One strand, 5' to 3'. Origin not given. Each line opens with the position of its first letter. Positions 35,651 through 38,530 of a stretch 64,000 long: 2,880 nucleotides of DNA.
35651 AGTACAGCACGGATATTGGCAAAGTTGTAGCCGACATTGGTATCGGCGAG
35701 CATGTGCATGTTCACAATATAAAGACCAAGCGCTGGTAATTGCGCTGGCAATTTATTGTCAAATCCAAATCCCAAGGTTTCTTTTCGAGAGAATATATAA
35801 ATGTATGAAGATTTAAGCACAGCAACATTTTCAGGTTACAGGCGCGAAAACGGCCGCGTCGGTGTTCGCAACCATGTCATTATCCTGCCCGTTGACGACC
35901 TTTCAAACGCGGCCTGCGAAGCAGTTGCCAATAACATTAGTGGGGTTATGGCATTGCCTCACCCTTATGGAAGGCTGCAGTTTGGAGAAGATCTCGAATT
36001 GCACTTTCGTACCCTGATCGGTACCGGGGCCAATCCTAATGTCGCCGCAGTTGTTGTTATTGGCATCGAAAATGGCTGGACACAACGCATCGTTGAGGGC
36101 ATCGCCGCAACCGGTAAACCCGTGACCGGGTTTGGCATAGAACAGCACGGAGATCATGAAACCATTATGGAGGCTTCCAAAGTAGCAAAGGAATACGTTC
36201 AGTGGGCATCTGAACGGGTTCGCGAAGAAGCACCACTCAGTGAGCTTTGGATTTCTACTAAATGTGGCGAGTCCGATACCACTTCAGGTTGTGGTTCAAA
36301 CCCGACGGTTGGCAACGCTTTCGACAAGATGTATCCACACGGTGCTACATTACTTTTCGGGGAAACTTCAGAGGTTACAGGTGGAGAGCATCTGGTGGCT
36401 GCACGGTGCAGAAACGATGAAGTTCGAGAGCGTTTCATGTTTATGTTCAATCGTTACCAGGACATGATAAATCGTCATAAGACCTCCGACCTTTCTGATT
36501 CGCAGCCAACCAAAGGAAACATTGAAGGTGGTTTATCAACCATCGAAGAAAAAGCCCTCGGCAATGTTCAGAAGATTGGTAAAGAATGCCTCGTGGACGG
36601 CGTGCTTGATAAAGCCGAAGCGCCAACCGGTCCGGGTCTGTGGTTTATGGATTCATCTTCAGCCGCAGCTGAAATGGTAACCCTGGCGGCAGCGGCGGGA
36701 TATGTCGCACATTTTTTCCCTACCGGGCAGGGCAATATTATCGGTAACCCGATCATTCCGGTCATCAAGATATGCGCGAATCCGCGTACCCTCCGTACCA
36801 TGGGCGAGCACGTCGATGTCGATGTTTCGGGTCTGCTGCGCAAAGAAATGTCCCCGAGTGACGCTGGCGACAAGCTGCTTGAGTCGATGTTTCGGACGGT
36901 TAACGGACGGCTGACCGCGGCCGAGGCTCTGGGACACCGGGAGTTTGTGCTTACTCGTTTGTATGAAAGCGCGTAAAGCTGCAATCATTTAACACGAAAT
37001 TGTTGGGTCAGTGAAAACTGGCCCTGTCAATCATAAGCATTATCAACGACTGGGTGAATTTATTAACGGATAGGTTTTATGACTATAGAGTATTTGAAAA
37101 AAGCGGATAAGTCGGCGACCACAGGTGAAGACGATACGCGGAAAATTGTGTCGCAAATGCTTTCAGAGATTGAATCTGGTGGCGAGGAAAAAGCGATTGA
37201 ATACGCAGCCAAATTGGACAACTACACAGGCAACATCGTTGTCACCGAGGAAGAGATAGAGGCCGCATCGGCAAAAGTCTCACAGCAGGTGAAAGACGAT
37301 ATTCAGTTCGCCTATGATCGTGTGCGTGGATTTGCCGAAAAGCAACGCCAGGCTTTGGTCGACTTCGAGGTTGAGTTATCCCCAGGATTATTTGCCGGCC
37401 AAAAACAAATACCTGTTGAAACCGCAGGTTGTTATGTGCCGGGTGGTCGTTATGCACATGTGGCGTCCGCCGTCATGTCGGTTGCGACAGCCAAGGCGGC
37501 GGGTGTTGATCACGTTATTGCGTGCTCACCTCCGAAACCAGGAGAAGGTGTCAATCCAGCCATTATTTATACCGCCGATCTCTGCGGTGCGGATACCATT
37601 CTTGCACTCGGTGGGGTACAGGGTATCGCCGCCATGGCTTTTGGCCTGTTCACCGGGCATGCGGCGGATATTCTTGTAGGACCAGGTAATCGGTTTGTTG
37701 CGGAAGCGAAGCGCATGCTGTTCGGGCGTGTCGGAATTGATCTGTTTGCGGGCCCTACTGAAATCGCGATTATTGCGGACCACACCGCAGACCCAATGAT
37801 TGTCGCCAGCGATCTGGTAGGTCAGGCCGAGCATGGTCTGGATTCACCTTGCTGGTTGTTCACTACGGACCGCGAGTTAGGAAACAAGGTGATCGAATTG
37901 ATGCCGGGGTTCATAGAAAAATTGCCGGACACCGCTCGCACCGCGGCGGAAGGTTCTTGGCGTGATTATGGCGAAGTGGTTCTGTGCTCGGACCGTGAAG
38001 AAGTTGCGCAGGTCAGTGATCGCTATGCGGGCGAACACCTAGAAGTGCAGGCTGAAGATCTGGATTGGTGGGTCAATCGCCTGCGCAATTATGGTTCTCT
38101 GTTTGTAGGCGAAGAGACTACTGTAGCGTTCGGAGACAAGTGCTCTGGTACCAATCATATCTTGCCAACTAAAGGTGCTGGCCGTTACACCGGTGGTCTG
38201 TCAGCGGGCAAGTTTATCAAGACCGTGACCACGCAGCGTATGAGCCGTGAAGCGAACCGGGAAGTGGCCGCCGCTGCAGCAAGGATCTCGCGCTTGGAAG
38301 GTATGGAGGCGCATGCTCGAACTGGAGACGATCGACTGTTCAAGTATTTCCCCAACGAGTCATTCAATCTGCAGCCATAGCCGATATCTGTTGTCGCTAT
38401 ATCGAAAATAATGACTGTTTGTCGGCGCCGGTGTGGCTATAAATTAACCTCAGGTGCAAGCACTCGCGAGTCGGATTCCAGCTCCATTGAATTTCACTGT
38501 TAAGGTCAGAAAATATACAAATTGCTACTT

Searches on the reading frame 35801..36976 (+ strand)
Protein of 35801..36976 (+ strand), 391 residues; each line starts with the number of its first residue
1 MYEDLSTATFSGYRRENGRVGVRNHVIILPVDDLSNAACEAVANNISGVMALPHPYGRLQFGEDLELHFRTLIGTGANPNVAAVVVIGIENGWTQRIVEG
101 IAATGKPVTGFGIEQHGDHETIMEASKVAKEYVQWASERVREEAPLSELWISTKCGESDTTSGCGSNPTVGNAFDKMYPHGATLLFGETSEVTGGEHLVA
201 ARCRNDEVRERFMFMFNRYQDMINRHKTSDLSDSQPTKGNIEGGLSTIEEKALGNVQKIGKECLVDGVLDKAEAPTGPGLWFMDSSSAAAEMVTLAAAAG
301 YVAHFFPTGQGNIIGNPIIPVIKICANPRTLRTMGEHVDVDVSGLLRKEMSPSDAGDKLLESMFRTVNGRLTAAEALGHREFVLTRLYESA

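Call 49: search_protein_families(library=pfam, proteins=[window:35801-36976:+], max_evalue=0.00001)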
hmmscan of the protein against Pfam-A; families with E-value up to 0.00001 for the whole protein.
window:35801-36976:+ (391 aa): 2 families
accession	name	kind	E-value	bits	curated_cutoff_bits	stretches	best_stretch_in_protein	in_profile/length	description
PF20629.2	GD_AH_C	-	2.7e-83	279.5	26.8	1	146-388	1-240/242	D-galactarate/Altronate dehydratase, C-terminal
PF04295.18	GD_AH_second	-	9.6e-36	123.3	27.3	1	12-136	1-135/136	D-galactarate dehydratase/Altronate hydrolase, second domain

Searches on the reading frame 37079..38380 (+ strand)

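Call 49: search_protein_families(library=pfam, proteins=[window:37079-38380:+], max_evalue=0.00001)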
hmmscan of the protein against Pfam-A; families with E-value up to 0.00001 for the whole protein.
window:37079-38380:+ (433 aa): 1 family
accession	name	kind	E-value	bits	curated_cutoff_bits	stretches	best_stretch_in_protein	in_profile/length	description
PF00815.25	Histidinol_dh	-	1.1e-129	433.5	27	1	14-419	5-410/411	Histidinol dehydrogenase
